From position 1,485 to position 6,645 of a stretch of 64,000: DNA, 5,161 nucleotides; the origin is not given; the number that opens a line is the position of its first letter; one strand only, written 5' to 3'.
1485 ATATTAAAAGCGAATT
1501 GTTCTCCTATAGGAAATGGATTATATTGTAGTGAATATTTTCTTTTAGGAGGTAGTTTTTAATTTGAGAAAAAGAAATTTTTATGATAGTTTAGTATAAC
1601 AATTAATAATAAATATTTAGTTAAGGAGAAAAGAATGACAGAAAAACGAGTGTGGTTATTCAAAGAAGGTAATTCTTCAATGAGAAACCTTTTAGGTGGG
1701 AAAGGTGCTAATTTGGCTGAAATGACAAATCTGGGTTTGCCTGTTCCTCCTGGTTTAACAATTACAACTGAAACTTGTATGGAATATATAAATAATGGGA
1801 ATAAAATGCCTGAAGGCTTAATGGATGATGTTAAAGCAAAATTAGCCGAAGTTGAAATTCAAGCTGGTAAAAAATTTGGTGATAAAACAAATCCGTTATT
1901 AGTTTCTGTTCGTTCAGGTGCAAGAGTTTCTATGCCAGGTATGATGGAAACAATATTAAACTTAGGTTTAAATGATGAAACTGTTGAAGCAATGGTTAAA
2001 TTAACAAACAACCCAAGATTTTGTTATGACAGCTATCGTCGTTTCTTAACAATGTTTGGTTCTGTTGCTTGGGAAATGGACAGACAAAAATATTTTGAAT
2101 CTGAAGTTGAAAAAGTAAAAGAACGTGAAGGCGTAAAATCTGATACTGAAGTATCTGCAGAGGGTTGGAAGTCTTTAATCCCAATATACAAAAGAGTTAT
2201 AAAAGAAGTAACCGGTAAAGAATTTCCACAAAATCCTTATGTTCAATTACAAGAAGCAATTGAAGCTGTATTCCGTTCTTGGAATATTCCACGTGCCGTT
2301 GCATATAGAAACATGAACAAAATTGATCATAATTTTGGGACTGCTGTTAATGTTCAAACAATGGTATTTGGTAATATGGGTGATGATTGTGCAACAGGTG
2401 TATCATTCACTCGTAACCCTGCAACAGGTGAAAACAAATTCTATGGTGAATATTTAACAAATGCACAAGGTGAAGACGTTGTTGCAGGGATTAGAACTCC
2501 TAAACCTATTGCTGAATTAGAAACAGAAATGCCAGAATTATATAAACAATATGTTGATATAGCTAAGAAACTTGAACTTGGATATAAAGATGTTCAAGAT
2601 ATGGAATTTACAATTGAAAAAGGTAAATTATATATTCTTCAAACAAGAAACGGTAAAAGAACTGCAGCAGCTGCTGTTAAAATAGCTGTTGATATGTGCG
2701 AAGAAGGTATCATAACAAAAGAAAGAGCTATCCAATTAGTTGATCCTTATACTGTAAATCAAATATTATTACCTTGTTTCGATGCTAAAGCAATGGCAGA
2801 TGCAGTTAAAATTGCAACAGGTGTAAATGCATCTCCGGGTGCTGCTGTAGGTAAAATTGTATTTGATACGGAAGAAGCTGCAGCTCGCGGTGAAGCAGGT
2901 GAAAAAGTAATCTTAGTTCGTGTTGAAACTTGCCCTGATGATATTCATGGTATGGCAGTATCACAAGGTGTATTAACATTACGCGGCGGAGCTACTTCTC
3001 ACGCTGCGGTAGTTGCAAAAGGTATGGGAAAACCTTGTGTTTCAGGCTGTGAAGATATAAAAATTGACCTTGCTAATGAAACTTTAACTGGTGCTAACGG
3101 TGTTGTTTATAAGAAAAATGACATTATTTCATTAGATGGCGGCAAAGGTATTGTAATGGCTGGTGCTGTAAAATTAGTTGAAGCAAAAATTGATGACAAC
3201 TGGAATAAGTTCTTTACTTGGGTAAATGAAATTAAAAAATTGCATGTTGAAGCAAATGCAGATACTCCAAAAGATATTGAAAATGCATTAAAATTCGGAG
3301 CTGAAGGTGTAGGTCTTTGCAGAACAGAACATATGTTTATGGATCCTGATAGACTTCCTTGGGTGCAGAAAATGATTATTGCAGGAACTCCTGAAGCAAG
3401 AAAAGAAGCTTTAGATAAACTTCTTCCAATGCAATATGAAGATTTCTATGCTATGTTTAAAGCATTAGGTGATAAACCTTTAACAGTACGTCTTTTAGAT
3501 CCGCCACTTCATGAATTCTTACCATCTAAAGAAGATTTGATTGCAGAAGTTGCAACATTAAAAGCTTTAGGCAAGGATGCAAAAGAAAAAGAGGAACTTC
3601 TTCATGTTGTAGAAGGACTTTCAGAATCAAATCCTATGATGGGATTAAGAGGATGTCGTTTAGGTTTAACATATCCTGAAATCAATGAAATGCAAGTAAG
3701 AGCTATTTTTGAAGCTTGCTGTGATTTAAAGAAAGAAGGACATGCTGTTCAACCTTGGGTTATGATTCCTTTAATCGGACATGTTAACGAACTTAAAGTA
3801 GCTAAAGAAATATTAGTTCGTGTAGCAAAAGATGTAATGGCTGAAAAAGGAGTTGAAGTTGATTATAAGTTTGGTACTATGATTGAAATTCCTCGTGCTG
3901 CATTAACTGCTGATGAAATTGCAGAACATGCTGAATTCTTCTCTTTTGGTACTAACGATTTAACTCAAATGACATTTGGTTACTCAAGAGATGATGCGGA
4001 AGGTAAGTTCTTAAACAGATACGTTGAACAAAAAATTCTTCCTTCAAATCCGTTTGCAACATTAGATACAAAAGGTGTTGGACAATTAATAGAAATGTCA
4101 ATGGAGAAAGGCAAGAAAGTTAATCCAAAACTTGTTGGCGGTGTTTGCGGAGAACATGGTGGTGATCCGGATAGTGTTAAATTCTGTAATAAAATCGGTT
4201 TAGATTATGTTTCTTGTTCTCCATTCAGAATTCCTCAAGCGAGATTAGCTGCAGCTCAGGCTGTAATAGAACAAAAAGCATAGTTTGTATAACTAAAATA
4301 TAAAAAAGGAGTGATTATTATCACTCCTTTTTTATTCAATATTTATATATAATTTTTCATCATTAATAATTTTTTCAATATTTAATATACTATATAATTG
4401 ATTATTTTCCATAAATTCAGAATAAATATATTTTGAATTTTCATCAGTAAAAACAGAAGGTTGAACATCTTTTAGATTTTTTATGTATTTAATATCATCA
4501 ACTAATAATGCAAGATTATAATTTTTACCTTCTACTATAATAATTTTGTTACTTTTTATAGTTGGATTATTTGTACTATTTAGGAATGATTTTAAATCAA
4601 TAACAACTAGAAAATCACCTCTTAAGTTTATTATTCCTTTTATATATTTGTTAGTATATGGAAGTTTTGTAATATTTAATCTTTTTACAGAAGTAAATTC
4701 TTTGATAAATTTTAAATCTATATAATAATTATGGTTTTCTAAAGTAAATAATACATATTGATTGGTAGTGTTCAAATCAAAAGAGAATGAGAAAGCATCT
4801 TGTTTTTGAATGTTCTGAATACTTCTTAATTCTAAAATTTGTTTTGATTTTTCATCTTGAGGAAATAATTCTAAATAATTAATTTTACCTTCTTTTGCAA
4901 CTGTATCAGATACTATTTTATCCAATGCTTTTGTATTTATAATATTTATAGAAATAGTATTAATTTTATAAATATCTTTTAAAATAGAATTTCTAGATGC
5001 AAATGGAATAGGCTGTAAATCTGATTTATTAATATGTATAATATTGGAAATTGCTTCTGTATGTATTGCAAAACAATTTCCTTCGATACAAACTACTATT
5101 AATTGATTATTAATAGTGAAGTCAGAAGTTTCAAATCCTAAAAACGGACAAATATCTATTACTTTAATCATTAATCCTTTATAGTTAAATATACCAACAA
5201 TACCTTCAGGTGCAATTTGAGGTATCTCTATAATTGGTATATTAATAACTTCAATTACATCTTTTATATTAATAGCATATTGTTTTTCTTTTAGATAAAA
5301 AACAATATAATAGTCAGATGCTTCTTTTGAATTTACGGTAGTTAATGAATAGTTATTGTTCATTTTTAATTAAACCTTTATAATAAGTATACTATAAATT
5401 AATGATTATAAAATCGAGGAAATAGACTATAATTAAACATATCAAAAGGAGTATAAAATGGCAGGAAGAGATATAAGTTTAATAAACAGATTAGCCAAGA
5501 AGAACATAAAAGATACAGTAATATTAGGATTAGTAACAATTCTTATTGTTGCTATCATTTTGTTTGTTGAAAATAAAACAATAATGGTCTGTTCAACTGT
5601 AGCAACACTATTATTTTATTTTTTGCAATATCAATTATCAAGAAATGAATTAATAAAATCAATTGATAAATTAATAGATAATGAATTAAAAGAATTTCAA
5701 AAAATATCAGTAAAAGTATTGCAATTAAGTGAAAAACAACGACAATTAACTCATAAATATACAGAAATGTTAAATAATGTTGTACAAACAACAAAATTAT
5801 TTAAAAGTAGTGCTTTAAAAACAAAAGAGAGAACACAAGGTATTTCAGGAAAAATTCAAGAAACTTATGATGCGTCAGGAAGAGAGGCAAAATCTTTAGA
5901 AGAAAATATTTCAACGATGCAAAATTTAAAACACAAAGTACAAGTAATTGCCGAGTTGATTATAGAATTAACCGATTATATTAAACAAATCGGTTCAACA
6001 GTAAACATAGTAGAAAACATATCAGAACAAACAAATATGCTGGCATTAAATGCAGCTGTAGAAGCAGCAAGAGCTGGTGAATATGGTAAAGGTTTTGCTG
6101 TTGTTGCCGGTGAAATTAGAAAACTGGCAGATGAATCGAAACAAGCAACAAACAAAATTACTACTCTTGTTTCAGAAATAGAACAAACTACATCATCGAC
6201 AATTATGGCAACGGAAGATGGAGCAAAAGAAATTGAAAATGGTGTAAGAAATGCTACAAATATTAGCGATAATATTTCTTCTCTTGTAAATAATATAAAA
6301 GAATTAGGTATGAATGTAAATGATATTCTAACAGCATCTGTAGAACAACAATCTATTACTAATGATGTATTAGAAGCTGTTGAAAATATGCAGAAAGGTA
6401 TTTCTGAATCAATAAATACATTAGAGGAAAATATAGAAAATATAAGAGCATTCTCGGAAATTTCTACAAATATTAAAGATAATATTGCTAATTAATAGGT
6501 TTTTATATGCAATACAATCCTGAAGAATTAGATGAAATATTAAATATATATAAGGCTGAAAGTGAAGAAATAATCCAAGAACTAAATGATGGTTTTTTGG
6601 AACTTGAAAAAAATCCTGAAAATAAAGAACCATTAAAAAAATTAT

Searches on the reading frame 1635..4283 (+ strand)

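Call 49: search_protein_families(library=pfam, proteins=[window:1635-4283:+], max_evalue=0.00001)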
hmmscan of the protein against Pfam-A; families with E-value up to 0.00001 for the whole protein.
window:1635-4283:+ (882 aa): 3 families
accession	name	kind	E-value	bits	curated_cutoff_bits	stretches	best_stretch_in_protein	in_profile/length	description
PF02896.24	PEP-utilizers_C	-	3.3e-86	289.5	22.8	1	522-876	6-291/293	PEP-utilising enzyme, PEP-binding domain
PF01326.24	PPDK_N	-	3.8e-55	187.9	27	2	18-291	2-219/328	Pyruvate phosphate dikinase, AMP/ATP-binding domain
PF00391.29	PEP-utilizers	-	5.6e-21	74.4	23.1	1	423-505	3-72/72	PEP-utilising enzyme, mobile domain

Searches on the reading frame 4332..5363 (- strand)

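Call 49: search_protein_families(library=pfam, proteins=[window:4332-5363:-], max_evalue=0.00001)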
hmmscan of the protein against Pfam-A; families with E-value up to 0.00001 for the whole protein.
window:4332-5363:- (343 aa): 1 family
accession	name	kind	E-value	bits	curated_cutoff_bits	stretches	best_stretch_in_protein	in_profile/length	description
PF01584.24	CheW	-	1.4e-40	138.6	23.5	2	202-336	1-137/138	CheW-like domain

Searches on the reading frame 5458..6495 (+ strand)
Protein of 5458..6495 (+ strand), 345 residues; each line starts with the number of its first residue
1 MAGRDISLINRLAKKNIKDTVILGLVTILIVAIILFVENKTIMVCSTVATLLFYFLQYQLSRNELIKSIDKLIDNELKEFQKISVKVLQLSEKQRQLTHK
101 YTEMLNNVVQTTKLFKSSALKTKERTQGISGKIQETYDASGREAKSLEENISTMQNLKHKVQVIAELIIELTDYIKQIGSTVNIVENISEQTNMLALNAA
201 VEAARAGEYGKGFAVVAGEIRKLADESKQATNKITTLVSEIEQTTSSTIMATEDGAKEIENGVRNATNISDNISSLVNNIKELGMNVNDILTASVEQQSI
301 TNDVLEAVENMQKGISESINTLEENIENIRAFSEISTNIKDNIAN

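Call 49: search_protein_families(library=pfam, proteins=[window:5458-6495:+], max_evalue=0.00001)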
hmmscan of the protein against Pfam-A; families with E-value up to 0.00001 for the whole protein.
window:5458-6495:+ (345 aa): 1 family
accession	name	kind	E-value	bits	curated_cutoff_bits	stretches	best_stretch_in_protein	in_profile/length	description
PF00015.26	MCPsignal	-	1.3e-36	126.5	34.6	1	141-313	12-170/172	Methyl-accepting chemotaxis protein (MCP) signalling domain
